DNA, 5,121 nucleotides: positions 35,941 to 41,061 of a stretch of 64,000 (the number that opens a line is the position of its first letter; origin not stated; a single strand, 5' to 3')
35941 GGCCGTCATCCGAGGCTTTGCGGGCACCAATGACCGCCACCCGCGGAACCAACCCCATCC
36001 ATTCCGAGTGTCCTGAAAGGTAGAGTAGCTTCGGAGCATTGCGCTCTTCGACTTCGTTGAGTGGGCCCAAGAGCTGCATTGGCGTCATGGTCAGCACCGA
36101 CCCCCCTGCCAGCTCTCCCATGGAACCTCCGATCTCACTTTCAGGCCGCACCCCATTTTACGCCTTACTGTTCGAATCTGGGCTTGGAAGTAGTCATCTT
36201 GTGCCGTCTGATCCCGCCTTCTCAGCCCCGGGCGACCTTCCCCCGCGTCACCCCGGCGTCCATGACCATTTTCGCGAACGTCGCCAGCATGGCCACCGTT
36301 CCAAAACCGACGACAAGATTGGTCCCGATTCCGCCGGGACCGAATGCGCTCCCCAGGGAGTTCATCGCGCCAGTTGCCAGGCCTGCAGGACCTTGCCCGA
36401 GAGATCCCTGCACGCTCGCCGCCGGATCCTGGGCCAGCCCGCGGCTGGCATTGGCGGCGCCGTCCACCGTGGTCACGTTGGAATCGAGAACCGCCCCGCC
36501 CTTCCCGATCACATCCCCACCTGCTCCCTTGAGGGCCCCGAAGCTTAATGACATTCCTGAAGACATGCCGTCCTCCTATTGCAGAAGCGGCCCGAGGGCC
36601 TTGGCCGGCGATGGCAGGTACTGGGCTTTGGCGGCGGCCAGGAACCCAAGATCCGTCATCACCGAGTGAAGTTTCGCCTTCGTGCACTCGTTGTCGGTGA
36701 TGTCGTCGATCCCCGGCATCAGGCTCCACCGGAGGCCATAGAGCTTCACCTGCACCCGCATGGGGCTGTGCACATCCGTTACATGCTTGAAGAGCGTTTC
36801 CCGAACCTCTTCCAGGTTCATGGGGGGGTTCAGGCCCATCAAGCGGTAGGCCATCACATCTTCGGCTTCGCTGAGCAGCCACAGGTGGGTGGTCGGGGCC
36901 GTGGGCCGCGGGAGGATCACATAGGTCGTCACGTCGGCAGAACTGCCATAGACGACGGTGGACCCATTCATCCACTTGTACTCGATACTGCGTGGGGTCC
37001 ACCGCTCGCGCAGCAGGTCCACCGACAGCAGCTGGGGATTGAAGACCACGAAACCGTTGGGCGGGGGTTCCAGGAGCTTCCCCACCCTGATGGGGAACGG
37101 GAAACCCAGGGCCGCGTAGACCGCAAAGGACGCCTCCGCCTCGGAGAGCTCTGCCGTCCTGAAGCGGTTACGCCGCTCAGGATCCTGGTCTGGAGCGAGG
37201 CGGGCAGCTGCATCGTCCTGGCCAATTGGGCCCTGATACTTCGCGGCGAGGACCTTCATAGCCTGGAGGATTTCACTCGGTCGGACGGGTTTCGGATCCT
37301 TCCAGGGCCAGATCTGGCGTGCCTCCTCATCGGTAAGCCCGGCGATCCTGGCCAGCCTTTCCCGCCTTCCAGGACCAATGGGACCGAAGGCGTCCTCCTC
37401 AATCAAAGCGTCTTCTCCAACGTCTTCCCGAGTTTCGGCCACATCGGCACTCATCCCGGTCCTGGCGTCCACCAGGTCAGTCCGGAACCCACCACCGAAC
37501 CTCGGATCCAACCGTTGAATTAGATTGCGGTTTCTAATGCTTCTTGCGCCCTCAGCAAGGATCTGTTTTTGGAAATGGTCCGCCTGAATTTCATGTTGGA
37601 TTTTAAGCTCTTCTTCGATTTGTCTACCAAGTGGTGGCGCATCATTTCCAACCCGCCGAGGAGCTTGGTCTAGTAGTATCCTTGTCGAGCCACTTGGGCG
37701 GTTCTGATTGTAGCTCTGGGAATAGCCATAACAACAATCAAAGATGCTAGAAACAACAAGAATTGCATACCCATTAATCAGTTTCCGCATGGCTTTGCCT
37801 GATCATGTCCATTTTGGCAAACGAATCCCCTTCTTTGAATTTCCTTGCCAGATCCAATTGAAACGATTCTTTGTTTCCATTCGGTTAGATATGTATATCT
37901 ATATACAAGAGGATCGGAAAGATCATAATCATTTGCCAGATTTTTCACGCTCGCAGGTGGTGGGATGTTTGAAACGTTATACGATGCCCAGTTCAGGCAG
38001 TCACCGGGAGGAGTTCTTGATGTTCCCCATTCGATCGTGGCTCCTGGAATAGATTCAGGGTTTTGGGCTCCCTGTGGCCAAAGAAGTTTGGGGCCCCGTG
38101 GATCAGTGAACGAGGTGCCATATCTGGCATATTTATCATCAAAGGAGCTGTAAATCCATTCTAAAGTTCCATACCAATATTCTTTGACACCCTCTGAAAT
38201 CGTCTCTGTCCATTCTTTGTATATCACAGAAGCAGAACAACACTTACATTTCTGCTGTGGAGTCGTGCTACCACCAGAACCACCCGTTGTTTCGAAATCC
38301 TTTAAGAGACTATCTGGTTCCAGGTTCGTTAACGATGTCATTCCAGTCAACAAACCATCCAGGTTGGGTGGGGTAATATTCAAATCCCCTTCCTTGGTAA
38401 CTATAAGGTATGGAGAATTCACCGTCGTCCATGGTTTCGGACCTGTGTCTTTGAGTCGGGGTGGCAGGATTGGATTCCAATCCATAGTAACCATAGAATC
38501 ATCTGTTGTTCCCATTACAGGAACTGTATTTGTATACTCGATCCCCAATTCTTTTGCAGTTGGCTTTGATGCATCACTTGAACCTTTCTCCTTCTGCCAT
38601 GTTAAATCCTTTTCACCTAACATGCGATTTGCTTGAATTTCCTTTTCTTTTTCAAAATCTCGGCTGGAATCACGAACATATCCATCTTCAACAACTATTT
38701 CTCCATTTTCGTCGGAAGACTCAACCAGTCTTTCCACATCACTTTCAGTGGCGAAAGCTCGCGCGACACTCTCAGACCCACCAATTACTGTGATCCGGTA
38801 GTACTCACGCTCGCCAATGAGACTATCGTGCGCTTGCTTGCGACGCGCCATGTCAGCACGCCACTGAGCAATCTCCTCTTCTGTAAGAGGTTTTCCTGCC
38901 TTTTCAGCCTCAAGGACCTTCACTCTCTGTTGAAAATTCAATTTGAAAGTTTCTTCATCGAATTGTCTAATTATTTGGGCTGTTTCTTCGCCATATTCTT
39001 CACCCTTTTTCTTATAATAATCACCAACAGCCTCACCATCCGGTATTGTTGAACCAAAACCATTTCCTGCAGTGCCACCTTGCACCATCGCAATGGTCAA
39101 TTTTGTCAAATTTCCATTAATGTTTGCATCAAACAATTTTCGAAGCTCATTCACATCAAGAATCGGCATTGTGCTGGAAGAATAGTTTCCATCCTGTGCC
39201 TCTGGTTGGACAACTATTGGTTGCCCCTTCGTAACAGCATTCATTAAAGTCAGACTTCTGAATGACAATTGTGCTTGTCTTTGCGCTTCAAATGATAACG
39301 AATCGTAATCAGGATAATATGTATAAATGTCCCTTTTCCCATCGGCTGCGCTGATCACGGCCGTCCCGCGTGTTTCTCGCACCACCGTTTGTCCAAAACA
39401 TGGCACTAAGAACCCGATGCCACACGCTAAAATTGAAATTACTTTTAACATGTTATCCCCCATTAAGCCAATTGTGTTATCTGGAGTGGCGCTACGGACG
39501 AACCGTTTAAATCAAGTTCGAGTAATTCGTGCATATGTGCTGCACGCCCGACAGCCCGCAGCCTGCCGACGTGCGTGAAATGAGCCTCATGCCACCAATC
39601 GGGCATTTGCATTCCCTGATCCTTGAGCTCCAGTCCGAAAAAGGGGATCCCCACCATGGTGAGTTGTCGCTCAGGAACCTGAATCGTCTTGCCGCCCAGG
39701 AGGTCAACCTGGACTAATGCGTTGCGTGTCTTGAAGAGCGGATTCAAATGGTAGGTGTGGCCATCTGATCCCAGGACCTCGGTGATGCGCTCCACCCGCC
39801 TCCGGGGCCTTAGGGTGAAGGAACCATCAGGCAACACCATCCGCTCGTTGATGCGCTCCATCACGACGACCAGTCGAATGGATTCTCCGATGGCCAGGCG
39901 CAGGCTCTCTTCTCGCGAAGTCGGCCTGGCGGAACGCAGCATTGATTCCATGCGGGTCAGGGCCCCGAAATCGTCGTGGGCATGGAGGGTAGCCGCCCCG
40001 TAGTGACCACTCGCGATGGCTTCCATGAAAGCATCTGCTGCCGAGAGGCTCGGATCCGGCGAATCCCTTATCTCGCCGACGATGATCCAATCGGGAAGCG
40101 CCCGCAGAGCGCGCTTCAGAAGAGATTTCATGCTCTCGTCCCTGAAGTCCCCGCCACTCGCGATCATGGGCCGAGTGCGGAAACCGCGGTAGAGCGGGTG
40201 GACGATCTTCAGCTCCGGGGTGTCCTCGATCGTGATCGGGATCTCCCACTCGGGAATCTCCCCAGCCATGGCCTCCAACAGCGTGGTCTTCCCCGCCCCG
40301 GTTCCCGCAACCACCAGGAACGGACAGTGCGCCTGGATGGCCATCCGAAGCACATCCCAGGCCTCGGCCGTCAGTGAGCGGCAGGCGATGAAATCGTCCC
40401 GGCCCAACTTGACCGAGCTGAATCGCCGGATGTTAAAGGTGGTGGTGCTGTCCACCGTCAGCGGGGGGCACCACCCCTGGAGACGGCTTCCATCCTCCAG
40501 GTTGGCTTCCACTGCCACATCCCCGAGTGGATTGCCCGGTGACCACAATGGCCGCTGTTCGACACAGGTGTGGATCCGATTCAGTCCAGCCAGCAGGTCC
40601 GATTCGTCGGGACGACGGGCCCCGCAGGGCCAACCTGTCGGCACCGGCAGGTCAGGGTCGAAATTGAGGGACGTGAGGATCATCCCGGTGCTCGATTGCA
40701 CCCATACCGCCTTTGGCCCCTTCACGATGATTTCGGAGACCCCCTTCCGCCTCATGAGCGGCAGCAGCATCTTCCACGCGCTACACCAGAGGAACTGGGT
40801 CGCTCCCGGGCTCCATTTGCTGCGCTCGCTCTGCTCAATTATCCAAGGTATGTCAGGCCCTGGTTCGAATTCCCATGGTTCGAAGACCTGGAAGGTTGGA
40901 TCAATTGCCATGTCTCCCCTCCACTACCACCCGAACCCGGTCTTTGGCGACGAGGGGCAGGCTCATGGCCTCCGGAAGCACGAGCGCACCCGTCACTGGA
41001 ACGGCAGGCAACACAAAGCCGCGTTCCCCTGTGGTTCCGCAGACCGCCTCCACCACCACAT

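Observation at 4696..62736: A 13-nt motif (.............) marks essentially every transcription unit of the element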

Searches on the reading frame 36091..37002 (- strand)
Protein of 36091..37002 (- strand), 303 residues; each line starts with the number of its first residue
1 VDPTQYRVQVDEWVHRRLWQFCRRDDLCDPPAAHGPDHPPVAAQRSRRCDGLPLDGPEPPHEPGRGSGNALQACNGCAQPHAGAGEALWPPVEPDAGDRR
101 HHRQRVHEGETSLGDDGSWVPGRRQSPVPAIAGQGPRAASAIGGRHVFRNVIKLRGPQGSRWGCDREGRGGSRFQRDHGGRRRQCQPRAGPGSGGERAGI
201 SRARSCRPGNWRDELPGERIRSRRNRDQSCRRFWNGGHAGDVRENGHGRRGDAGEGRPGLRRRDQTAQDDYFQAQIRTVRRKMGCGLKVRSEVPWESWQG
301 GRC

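Call 25: search_protein_families(library=pfam, proteins=[window:36091-37002:-], max_evalue=0.01)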
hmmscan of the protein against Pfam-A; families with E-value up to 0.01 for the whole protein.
window:36091-37002:- (303 aa): 0 families

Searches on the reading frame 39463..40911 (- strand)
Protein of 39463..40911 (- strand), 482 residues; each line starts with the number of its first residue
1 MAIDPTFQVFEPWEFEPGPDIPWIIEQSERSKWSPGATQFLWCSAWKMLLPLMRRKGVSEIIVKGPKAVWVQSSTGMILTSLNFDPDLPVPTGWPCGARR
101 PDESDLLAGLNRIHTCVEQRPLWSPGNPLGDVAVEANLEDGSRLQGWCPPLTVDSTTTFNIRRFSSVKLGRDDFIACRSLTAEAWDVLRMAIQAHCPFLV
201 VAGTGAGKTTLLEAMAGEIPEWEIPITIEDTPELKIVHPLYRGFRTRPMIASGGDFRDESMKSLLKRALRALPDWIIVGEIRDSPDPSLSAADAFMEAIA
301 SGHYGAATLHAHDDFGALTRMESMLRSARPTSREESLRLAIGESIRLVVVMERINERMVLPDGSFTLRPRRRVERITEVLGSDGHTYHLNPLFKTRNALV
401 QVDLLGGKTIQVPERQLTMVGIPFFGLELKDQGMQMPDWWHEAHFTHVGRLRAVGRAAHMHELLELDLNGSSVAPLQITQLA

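Call 20: search_protein_families(library=pfam, proteins=[window:39463-40911:-], max_evalue=0.01)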
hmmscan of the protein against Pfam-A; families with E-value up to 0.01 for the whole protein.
window:39463-40911:- (482 aa): 3 families
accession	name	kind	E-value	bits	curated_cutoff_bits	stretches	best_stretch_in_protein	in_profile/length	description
PF00437.27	T2SSE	-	9.5e-25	87.4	24.9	1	159-329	107-263/370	Type II/IV secretion system protein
PF25201.1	nSTAND6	-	0.0018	18.7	27.7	0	253-285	116-148/148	Novel STAND NTPase 6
PF06414.18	Zeta_toxin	-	0.0051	16.7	22.3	1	199-249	20-69/199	Zeta toxin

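Call 24: list_cluster_members(proteins=[P0001, window:39463-40911:-, window:35420-36151:-])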
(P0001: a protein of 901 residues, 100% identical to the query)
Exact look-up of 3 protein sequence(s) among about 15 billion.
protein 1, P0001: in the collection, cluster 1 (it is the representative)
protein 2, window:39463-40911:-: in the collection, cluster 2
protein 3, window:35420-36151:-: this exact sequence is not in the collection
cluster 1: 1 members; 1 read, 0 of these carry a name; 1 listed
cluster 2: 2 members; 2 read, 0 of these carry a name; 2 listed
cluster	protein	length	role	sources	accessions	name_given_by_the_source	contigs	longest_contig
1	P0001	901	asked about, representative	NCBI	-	-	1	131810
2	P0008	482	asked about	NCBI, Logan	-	-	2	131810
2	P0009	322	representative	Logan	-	-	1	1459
